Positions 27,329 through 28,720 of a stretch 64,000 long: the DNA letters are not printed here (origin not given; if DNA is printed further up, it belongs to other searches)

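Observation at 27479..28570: Lipoprotein built from four 8-cysteine modules, coupled to a kinase and a TPR/PEGA membrane protein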

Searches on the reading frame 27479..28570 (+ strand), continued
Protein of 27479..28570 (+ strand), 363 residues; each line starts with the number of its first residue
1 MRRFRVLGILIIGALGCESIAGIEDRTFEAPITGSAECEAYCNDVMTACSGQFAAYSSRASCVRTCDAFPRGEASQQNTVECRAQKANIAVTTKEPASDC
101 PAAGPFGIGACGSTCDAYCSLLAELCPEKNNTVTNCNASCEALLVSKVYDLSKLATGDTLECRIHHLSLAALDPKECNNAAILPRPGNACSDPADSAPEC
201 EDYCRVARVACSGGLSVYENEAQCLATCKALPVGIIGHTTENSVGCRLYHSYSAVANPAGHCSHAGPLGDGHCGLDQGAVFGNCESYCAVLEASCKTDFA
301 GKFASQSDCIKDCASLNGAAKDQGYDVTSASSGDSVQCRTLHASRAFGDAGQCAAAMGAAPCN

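Call 25: find_encoding_contigs(protein=P0081, flank=8000, max_places=2)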
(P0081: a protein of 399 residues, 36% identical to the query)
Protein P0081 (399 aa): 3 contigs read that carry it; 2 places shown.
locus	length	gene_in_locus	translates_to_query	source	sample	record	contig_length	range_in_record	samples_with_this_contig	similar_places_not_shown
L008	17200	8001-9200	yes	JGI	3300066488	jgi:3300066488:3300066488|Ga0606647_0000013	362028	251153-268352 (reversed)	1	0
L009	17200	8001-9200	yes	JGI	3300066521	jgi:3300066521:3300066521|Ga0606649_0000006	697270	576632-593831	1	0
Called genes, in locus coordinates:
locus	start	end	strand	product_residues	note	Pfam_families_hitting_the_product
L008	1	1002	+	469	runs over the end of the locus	PF05201:GlutR_N, PF01488:Shikimate_DH, PF13241:NAD_binding_7 (weak), PF03807:F420_oxidored (weak), PF00745:GlutR_dimer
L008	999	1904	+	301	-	PF01379:Porphobil_deam, PF03900:Porphobil_deamC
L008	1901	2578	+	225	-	PF06037:DUF922 (weak)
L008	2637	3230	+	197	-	-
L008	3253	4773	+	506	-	PF02347:GDC-P (faint), PF21478:GcvP2_C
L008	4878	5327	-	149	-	-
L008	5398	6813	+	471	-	PF00069:Pkinase, PF03109:ABC1 (faint), PF07714:PK_Tyr_Ser-Thr, PF01636:APH (faint)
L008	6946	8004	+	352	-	-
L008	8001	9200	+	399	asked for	PF28386:BfoA_C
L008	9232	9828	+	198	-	-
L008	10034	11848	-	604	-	-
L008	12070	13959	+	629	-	PF07626:PSD3, PF07637:PSD5, PF07631:PSD4, PF07627:PSCyt3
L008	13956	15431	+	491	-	PF07586:HXXSHH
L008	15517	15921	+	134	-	PF03965:Penicillinase_R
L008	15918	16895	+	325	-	PF05569:Peptidase_M56 (weak), PF01435:Peptidase_M48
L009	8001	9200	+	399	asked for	PF28386:BfoA_C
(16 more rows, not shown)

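Call 26: fold_search(model_id=the predicted structure, library=pdb)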
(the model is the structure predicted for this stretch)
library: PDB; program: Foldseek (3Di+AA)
matches with E <= 10: 8; with E <= 0.001: 0
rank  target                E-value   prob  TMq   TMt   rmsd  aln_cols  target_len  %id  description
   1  7xyt_C                2.4e+00  0.03  0.13  0.16  15.4       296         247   10  Crystal structure of ZER1 bound to AFLH degron (released 2022-12-28)
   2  7xys_A                2.6e+00  0.04  0.14  0.17  15.4       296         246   10  Crystal structure of ZER1 bound to SFLH degron (released 2022-12-21)
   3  1rwa                  3.4e+00  0.01  0.13  0.08  21.2       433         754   10  Crystal structure of Arthrobacter aurescens chondroitin AC lyase (released 2004-04-13)
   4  7xyt_D                5.0e+00  0.02  0.12  0.15  15.3       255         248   12  Crystal structure of ZER1 bound to AFLH degron (released 2022-12-28)
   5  7ep4_B                5.2e+00  0.02  0.12  0.14  16.2       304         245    8  Crystal structure of ZER1 bound to GFLH degron (released 2021-07-14)
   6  1rw9                  6.9e+00  0.01  0.14  0.08  21.1       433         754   10  Crystal structure of the Arthrobacter aurescens chondroitin AC lyase (released 2004-04-13)
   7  9fi3_B                8.7e+00  0.01  0.14  0.14  16.8       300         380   13  Bacteroides ovatus polysaccharide lyase family 38 (BoPL38) mutant Q173N in complex with tetraguluronic acid at pH 3.5 (released 2025-07-09)
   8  4uvk                  9.5e+00  0.01  0.11  0.07  17.0       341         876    9  Cohesin subunit Scc3 from Z. rouxii, 88-1035 (released 2014-08-20)

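Call 33: find_encoding_contigs(protein=P0098, flank=8000, max_places=1)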
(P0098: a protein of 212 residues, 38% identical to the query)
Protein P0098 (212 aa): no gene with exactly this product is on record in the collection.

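Call 35: find_encoding_contigs(protein=P0100, flank=8000, max_places=1)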
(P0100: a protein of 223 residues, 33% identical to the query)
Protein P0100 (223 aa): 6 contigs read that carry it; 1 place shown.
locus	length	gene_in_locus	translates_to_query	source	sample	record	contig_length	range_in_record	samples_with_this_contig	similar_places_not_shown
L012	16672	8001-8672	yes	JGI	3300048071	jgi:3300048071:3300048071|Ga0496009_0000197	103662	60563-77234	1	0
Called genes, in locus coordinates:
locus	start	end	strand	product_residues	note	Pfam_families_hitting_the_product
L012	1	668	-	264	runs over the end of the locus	-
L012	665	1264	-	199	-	PF04542:Sigma70_r2, PF08281:Sigma70_r4_2, PF04545:Sigma70_r4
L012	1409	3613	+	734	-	PF00932:LTD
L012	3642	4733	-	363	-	-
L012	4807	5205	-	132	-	-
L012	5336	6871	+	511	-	PF00069:Pkinase, PF03109:ABC1 (faint), PF07714:PK_Tyr_Ser-Thr, PF01636:APH (faint)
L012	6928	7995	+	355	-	-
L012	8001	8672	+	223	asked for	PF28386:BfoA_C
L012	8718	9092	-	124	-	PF01878:EVE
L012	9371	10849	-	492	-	-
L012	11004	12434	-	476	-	PF01554:MatE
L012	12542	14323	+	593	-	-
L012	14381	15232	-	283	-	-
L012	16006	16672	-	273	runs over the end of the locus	-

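Call 52: find_related_loci(query=A3, collection=genome_contigs, flank=5000)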
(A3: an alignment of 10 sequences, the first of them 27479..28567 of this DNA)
Query A3 (363 aa) in genome_contigs; peptide patterns used: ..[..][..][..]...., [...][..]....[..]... (x = any residue, [..] = any of these).
92 stretches matched a pattern; 35 encode a relative of the query (tblastn E <= 1e-3); 35 distinct loci.
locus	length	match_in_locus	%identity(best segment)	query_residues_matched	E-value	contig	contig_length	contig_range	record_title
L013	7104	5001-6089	96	1-363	0e+0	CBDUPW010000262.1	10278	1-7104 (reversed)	MAG TPA_asm: uncultured Polyangiaceae bacterium isolate SRR22808130_binner12_Refined_95 genome assembly, contig: ERZ2504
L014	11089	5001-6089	74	1-363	1e-179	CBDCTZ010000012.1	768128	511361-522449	MAG: Polyangiaceae bacterium isolate 4c7673ea-cc67-4993-aab5-aed0b62f3259 genome assembly, contig: contig_12, whole geno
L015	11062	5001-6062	55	2-358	4e-129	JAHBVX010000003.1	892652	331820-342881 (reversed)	MAG: Polyangiaceae bacterium isolate ACE_MYX3 MYX3_3, whole genome shotgun sequence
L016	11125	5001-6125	46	1-363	4e-101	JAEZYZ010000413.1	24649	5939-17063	MAG: Proteobacteria bacterium isolate OH_PFB_28 k127_1022278, whole genome shotgun sequence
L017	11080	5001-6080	44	4-363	2e-95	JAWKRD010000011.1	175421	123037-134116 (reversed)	MAG: Polyangiaceae bacterium isolate ABC1.109 ABC1.109.fa-11, whole genome shotgun sequence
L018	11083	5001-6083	47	11-363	2e-95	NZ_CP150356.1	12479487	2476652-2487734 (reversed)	Sorangium sp. So ce1014 chromosome, complete genome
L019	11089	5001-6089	44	4-363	7e-94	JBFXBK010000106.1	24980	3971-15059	MAG: Polyangiaceae bacterium isolate CA_2019_TPBS_44 NODE_9612_length_24980_cov_4.112944_TPBS, whole genome shotgun sequ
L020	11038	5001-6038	46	16-363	2e-93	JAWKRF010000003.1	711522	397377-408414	MAG: Polyangiaceae bacterium isolate AC1.156 AC1.156.fa-3, whole genome shotgun sequence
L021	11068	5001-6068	46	15-362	2e-92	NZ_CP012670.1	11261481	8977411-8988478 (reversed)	Sorangium cellulosum strain So ceGT47 chromosome, complete genome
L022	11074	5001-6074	47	13-363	2e-92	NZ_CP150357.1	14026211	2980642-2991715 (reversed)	Sorangium sp. So ce1078 chromosome, complete genome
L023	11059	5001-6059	46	15-358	1e-91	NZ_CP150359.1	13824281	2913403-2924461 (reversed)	Sorangium sp. So ce1099 chromosome, complete genome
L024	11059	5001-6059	45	15-355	7e-90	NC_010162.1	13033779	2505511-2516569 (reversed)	Sorangium cellulosum So ce56, complete sequence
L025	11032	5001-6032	43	17-363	2e-88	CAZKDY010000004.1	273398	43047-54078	MAG TPA_asm: uncultured Polyangiaceae bacterium isolate binchicken_co235_271 genome assembly, contig: NODE_45_length_273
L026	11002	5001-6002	44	2-345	7e-88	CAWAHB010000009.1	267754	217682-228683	MAG: uncultured delta proteobacterium isolate MFD04944.bin.2.198 genome assembly, contig: contig_35817, whole genome sho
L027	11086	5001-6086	44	15-363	4e-87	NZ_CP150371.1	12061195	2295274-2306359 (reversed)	Sorangium sp. So ce176 chromosome, complete genome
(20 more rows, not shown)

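Call 65: find_encoding_contigs(protein=P0092, flank=6000, max_places=1)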
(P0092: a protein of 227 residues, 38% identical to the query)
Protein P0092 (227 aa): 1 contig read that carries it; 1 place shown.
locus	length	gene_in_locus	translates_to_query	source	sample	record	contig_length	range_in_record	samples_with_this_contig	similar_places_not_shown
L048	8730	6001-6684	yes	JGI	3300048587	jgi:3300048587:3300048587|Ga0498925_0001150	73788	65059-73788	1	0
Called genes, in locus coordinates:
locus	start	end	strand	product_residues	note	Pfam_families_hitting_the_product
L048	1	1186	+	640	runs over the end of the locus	PF00271:Helicase_C (faint)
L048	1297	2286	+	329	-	PF05235:CHAD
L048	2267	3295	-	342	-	PF00180:Iso_dh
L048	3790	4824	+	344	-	PF00069:Pkinase, PF07714:PK_Tyr_Ser-Thr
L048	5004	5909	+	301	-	PF14378:PAP2_3, PF01569:PAP2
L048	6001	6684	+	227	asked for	PF28386:BfoA_C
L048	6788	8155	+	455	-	PF13416:SBP_bac_8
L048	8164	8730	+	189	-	?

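Call 66: find_encoding_contigs(protein=P0105, flank=6000, max_places=1)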
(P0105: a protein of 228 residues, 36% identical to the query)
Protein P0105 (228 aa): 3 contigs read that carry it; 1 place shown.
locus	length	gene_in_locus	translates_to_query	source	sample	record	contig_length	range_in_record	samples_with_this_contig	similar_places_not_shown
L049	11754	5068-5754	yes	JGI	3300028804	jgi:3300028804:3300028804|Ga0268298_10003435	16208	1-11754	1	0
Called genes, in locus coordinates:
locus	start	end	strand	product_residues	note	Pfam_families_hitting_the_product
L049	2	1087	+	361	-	?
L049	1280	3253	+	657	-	-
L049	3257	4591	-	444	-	PF06739:SBBP (faint)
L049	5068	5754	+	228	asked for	PF28386:BfoA_C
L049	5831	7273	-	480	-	-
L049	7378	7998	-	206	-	PF01583:APS_kinase, PF01656:CbiA (faint), PF13671:AAA_33 (weak)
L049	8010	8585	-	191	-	PF14464:Prok-JAB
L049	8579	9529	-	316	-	PF00291:PALP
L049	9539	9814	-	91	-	PF02597:ThiS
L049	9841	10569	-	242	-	PF00899:ThiF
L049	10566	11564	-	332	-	PF00291:PALP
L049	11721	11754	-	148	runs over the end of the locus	PF02082:Rrf2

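Call 67: find_encoding_contigs(protein=P0104, flank=6000, max_places=1)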
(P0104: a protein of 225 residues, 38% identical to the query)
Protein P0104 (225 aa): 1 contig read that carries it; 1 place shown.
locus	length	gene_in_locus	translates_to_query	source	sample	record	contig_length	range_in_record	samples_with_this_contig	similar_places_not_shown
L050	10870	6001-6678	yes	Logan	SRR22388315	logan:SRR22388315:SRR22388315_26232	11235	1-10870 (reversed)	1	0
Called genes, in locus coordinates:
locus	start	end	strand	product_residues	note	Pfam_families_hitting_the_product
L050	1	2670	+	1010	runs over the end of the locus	?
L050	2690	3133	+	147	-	PF08786:DcrB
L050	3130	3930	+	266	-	PF05488:PAAR_motif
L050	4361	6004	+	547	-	-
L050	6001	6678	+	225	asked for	PF28386:BfoA_C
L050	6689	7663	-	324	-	-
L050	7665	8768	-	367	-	PF00069:Pkinase, PF01636:APH (faint), PF07714:PK_Tyr_Ser-Thr, PF17667:Pkinase_fungal (faint)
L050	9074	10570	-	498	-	PF16697:Yop-YscD_cpl, PF00498:FHA, PF00158:Sigma54_activat, PF14532:Sigma54_activ_2, PF07728:AAA_5, PF13384:HTH_23 (faint), PF25601:AAA_lid_14 (weak)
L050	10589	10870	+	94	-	?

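Call 77: find_encoding_contigs(protein=P0087, flank=3000, max_places=3)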
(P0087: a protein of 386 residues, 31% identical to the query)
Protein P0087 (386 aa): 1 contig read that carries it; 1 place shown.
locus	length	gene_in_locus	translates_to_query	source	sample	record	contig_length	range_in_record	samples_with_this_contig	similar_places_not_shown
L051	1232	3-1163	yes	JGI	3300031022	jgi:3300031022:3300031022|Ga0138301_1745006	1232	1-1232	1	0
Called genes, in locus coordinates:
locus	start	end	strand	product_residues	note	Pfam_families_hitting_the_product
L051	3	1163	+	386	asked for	PF28386:BfoA_C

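Call 84: search_protein_families(library=ncbifam, proteins=[P0087, P0086], max_evalue=0.01)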
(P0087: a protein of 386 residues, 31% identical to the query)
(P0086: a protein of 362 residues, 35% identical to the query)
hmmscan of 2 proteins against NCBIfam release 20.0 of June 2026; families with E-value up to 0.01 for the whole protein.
P0087 (386 aa): 0 families

P0086 (362 aa): 0 families
